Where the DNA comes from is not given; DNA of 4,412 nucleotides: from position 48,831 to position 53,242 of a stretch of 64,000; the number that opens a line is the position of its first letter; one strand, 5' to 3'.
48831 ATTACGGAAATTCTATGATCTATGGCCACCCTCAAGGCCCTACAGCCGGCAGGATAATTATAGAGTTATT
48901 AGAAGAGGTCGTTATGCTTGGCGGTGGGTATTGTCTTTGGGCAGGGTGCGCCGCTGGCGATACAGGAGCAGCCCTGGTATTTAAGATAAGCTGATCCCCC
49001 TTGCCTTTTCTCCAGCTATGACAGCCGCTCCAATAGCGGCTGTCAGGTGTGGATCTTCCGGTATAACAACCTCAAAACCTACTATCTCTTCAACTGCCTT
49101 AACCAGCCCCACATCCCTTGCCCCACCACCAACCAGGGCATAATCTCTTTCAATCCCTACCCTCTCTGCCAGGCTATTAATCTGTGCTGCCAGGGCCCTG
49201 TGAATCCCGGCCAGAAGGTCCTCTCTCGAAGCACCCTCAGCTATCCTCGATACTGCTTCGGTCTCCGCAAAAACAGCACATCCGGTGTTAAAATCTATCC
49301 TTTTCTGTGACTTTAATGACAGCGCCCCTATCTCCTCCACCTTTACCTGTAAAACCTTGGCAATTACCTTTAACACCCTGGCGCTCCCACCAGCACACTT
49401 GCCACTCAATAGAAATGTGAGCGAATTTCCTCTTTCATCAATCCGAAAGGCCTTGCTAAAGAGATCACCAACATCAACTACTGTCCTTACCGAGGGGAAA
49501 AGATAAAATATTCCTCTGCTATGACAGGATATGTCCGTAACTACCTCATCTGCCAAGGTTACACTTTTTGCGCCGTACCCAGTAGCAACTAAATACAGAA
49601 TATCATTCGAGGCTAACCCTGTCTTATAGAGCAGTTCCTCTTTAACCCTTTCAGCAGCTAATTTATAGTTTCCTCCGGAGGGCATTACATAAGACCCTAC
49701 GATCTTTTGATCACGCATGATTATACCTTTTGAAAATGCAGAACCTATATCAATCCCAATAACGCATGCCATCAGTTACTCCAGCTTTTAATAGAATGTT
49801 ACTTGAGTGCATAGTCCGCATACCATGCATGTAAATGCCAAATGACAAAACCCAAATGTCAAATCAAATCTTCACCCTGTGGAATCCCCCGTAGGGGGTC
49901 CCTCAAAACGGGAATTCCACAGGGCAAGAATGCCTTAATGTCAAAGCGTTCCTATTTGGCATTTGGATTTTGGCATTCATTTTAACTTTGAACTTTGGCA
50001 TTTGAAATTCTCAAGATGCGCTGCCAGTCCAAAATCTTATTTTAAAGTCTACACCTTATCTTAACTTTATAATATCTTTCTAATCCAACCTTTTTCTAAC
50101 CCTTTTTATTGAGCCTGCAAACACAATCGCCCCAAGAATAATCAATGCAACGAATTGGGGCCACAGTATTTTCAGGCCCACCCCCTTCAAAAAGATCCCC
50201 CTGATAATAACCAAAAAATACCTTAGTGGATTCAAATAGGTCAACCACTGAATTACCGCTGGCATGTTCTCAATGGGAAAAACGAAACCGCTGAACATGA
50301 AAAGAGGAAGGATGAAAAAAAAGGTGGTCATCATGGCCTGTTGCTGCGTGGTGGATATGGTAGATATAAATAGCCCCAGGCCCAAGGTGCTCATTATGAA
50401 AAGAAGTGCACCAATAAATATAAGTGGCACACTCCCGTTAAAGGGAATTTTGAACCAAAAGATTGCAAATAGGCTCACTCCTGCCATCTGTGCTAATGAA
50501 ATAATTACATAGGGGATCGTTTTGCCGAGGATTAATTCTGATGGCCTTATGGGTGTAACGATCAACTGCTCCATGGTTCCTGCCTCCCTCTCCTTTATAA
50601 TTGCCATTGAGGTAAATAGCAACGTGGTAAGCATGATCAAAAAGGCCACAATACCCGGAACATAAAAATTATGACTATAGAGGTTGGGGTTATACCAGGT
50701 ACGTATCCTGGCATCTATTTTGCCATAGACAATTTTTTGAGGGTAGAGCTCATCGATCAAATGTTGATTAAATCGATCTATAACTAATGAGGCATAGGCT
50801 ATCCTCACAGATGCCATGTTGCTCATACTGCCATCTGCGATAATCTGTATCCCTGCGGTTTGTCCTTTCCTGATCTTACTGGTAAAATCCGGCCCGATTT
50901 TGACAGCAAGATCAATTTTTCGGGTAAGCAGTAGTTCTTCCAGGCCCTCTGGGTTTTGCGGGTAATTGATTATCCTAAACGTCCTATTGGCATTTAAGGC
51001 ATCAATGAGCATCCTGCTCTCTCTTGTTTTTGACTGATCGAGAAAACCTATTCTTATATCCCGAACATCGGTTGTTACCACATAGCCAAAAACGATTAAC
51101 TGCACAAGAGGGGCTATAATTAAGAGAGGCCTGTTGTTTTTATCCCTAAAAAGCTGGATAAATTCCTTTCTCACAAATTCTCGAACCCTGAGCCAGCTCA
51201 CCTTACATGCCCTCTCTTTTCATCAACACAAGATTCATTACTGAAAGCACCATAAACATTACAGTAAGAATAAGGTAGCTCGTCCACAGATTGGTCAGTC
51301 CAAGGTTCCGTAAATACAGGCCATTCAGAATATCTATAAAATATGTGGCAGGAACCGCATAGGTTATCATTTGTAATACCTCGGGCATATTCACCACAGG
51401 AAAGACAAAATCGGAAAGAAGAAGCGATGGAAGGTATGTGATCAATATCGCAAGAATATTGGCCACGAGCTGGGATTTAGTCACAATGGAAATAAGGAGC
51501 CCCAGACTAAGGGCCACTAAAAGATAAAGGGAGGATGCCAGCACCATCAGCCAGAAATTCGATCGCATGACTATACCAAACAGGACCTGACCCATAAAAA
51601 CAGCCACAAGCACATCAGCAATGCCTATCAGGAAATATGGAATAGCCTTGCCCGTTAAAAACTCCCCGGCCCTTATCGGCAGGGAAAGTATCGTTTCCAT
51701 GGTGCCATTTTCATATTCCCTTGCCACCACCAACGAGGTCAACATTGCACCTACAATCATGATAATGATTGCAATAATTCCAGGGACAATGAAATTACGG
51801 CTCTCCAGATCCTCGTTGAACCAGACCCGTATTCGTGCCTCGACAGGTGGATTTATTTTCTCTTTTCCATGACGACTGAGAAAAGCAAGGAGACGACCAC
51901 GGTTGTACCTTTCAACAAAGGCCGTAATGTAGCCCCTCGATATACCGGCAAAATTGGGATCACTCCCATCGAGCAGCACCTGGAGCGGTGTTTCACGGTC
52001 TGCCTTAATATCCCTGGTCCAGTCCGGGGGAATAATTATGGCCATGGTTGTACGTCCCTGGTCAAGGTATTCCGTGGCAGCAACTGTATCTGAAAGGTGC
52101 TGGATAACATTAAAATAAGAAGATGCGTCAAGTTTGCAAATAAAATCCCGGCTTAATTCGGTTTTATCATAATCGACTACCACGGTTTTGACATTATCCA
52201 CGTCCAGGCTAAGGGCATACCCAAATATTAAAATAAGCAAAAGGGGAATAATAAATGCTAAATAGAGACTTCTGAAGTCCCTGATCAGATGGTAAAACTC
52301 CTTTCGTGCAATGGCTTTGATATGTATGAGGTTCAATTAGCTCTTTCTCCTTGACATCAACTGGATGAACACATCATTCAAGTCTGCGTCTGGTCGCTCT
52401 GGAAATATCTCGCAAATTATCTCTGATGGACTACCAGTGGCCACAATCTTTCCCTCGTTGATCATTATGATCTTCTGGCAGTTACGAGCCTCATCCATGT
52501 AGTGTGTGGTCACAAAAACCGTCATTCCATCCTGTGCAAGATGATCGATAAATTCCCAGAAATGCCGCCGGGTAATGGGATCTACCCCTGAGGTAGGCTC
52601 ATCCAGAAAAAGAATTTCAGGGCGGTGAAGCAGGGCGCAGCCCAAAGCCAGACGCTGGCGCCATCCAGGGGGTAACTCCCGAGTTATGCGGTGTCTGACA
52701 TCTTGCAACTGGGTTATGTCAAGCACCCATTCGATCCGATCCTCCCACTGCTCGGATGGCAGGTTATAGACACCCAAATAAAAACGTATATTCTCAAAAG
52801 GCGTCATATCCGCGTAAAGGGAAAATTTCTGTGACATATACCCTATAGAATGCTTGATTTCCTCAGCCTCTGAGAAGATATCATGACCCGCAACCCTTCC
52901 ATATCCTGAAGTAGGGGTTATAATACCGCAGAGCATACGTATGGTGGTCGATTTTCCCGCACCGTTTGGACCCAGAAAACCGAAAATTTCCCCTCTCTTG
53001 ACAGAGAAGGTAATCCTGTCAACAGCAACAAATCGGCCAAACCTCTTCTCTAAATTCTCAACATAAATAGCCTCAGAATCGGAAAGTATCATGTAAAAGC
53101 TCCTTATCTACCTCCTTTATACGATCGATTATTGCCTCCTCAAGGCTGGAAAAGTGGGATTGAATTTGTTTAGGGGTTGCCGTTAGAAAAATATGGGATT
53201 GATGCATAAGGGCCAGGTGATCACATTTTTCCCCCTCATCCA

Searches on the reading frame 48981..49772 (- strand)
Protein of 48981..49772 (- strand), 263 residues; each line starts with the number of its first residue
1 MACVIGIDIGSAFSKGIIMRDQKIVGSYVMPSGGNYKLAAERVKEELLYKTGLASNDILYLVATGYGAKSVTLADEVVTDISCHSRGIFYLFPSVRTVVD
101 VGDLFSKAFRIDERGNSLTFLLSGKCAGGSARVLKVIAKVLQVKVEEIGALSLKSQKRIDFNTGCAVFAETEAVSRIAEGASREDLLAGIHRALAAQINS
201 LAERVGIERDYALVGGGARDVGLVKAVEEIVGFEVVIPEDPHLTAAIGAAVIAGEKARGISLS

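Call 56: search_protein_families(library=pfam, proteins=[window:48981-49772:-], max_evalue=0.00001)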
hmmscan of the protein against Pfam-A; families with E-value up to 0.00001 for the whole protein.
window:48981-49772:- (263 aa): 1 family
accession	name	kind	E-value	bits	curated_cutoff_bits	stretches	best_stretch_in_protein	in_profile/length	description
PF01869.26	BcrAD_BadFG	-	1.2e-51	176.3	31.5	1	5-253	1-271/271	BadF/BadG/BcrA/BcrD ATPase family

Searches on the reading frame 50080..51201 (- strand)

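Call 56: search_protein_families(library=pfam, proteins=[window:50080-51201:-], max_evalue=0.00001)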
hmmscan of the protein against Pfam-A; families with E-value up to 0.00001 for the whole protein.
window:50080-51201:- (373 aa): 3 families
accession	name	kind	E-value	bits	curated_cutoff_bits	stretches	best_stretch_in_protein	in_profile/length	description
PF12698.13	ABC2_membrane_3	-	8.1e-52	176.9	31.6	1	28-365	8-346/347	ABC-2 family transporter protein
PF01061.29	ABC2_membrane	-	8.1e-36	124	26.9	1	177-338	51-211/211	ABC-2 type transporter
PF12679.13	ABC2_membrane_2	-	1.5e-17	64.3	27.2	1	126-340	51-246/283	ABC-2 family transporter protein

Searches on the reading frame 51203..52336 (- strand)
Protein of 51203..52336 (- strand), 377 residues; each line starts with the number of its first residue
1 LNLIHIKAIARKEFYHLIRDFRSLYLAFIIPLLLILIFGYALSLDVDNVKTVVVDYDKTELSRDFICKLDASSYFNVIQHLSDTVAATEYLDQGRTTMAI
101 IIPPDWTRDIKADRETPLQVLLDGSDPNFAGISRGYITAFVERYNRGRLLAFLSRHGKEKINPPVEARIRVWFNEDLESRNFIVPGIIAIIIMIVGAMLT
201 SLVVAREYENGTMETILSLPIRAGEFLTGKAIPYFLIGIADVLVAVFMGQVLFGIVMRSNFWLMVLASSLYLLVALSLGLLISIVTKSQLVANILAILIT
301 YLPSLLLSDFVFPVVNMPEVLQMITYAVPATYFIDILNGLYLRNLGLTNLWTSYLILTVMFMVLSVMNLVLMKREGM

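Call 56: search_protein_families(library=pfam, proteins=[window:51203-52336:-], max_evalue=0.00001)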
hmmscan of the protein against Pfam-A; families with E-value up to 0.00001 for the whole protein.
window:51203-52336:- (377 aa): 4 families
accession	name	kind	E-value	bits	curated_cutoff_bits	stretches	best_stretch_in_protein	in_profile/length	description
PF12698.13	ABC2_membrane_3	-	4.9e-50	171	31.6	1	24-369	4-346/347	ABC-2 family transporter protein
PF12679.13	ABC2_membrane_2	-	1e-22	81.1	27.2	1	8-376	2-282/283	ABC-2 family transporter protein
PF01061.29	ABC2_membrane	-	1.1e-22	81.1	26.9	1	181-338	48-207/211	ABC-2 type transporter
PF12730.13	ABC2_membrane_4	-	8e-07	29.6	27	1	189-301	57-177/179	ABC-2 family transporter protein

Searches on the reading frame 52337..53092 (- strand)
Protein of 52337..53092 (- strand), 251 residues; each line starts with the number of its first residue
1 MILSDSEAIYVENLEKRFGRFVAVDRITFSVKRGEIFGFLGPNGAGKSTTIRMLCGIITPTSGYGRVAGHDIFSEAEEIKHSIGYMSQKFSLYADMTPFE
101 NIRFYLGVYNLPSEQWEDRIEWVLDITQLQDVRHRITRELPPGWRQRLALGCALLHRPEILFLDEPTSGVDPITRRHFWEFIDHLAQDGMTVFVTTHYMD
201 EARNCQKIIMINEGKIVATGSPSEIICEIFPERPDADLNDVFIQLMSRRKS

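Call 56: search_protein_families(library=pfam, proteins=[window:52337-53092:-], max_evalue=0.00001)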
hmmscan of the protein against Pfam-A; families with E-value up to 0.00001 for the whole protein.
window:52337-53092:- (251 aa): 2 families
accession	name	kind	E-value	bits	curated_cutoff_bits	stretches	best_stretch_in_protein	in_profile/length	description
PF00005.33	ABC_tran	-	1.6e-29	103.7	25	1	25-168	2-137/137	ABC transporter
PF13304.12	AAA_21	-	6.8e-11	43.2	27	1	146-197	243-298/304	AAA domain, putative AbiEii toxin, Type IV TA system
